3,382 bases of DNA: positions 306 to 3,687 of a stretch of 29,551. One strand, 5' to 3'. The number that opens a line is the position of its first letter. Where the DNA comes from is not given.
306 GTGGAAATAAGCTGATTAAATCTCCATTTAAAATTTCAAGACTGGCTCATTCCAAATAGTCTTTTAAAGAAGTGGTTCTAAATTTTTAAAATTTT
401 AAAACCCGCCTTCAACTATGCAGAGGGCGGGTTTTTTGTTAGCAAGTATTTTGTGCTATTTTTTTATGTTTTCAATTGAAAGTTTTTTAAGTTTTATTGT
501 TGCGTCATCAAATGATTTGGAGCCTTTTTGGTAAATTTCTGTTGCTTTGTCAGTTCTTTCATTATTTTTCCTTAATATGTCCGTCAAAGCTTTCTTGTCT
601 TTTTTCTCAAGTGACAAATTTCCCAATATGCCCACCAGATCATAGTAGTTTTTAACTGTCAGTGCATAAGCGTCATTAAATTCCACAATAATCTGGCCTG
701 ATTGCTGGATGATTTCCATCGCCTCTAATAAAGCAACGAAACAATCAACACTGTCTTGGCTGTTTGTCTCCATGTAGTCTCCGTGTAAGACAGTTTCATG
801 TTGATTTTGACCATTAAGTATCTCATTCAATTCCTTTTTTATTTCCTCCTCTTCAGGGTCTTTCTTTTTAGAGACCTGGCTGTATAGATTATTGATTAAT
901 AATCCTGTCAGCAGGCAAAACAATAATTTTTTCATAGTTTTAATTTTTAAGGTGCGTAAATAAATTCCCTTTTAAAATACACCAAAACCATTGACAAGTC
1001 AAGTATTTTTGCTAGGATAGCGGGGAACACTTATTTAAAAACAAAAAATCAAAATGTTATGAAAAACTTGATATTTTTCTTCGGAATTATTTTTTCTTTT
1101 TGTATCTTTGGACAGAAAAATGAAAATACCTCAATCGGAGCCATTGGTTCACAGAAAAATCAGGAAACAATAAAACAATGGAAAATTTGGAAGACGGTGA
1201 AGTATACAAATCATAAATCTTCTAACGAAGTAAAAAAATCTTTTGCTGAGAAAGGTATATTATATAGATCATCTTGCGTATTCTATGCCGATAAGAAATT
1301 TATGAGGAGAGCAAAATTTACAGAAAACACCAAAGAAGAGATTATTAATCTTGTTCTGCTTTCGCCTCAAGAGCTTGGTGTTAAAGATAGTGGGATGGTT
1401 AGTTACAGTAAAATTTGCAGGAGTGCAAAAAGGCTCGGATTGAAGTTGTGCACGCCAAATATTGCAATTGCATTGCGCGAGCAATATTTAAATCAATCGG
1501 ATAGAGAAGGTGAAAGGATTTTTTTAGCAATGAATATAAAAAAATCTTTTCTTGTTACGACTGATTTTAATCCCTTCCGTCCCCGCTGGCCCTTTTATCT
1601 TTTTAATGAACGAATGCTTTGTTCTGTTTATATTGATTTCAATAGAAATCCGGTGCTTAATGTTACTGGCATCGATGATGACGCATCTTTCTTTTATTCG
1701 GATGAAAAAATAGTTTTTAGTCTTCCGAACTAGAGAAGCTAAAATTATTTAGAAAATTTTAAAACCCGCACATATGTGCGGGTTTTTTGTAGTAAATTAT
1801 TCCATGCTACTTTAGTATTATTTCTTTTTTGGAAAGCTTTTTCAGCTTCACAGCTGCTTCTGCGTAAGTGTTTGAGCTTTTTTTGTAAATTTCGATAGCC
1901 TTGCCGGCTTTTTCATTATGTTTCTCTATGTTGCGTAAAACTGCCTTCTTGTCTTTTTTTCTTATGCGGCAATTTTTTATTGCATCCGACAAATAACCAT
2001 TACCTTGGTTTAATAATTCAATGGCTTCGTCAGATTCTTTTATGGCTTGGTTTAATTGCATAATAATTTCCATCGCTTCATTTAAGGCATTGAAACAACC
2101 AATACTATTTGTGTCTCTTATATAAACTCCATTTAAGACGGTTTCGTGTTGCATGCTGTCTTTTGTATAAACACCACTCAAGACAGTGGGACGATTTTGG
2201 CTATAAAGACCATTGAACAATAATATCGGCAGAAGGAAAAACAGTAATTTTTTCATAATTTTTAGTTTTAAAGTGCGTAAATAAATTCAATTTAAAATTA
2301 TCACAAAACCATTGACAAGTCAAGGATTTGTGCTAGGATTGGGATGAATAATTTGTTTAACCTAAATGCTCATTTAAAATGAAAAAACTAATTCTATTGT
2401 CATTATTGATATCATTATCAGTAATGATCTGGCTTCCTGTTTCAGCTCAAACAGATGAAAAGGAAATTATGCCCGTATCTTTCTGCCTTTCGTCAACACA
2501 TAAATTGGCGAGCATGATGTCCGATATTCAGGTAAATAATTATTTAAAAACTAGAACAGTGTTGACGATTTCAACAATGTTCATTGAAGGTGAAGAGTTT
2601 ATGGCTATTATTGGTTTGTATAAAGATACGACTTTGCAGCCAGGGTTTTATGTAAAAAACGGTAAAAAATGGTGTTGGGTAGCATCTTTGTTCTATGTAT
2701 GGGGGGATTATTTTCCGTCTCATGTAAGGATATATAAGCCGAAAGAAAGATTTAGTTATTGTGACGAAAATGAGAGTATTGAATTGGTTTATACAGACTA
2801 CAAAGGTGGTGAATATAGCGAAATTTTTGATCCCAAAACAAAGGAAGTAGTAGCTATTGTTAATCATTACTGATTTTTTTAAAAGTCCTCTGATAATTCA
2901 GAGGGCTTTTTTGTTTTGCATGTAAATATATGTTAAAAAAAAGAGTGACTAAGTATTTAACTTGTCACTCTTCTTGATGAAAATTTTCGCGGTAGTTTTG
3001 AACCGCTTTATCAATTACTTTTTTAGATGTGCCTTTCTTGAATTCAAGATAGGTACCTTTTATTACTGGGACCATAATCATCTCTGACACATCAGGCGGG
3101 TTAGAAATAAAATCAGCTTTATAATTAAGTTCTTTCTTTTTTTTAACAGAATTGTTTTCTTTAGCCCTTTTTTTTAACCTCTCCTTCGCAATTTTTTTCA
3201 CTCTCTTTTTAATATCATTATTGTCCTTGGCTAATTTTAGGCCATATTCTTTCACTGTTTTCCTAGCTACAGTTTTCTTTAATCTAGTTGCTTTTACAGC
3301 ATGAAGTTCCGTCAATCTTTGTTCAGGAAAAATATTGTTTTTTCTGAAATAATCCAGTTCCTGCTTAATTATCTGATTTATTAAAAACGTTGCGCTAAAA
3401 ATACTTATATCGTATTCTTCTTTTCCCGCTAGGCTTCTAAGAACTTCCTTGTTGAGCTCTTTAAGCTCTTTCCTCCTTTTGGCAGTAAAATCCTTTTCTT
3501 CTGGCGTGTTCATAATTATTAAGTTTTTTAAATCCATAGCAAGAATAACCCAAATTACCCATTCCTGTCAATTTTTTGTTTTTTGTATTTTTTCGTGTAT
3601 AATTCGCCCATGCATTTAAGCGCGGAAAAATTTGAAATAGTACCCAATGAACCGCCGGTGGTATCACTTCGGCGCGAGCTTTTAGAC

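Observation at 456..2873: Bacteroidota-style Q-rule secretome in an apparent CPR genome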

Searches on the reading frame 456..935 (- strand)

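Call 5: search_protein_families(library=pfam, proteins=[window:456-935:-], max_evalue=0.1)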
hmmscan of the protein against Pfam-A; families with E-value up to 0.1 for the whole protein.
window:456-935:- (159 aa): 2 families
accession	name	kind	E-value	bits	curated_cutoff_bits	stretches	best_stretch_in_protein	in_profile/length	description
PF01715.23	IPPT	-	0.032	14.3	23.6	0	109-145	105-141/243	IPP transferase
PF04388.17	Hamartin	-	0.044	13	25.9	1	16-71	3-60/727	Hamartin protein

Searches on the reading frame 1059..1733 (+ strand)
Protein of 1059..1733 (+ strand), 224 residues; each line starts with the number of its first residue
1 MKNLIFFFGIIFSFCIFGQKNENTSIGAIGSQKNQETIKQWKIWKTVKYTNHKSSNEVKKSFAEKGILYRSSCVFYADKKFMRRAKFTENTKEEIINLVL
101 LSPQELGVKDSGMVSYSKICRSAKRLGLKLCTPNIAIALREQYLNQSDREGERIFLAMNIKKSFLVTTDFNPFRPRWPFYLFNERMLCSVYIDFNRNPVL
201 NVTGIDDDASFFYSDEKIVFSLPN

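Call 5: search_protein_families(library=pfam, proteins=[window:1059-1733:+], max_evalue=0.1)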
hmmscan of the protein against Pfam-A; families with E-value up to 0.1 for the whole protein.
window:1059-1733:+ (224 aa): 0 families

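Call 39: find_homologous_proteins(query=window:1059-1733:+, max_evalue=0.001)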
Query window:1059-1733:+ (224 aa): 1 proteins with E <= 0.001 among 105 candidates.
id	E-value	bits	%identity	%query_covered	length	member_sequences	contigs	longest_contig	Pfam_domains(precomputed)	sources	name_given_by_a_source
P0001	1.1e-146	504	100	100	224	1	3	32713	-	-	-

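Call 95: find_encoding_contigs(protein=window:1059-1733:+, flank=7000, max_places=4)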
Protein window:1059-1733:+ (224 aa): 6 contigs read that carry it; 2 places shown.
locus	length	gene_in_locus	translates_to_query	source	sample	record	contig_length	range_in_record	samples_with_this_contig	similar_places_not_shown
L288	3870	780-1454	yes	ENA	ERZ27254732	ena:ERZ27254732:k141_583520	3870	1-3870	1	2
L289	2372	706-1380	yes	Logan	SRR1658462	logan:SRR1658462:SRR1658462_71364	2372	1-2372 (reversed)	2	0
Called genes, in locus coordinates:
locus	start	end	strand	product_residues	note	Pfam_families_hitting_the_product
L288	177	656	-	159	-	-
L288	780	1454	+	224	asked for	-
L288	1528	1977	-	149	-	-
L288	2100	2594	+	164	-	-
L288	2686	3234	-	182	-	-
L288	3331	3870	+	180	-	?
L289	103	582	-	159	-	-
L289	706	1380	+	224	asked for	-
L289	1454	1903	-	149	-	-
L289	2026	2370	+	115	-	?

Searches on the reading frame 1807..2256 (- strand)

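Call 5: search_protein_families(library=pfam, proteins=[window:1807-2256:-], max_evalue=0.1)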
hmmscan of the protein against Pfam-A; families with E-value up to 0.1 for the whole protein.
window:1807-2256:- (149 aa): 2 families
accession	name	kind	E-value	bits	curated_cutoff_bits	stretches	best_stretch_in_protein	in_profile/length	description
PF20492.3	ERM_helical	-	0.022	15.2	40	1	56-140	27-111/120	Ezrin/radixin/moesin, alpha-helical domain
PF13679.12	Methyltransf_32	-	0.041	14.3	27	1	59-133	7-80/143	Methyltransferase domain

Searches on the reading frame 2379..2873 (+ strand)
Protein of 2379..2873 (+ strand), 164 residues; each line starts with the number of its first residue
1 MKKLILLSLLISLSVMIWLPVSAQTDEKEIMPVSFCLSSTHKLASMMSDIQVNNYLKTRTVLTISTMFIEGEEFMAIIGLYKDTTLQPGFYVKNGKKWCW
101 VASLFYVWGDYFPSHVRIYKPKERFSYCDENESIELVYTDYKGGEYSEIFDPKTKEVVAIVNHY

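Call 5: search_protein_families(library=pfam, proteins=[window:2379-2873:+], max_evalue=0.1)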
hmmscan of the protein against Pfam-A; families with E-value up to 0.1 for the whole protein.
window:2379-2873:+ (164 aa): 1 family
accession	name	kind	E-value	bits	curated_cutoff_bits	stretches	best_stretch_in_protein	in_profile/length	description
PF15821.10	DUF4709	-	0.083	13.7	27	0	22-57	18-53/110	Domain of unknown function (DUF4709)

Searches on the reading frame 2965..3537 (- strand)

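Call 5: search_protein_families(library=pfam, proteins=[window:2965-3537:-], max_evalue=0.1)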
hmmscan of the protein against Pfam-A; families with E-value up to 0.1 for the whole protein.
window:2965-3537:- (190 aa): 1 family
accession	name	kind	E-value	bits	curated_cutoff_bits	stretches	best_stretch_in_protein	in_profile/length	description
PF01820.27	Dala_Dala_lig_N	-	0.097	13.6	34.6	0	40-163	11-101/121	D-ala D-ala ligase N-terminus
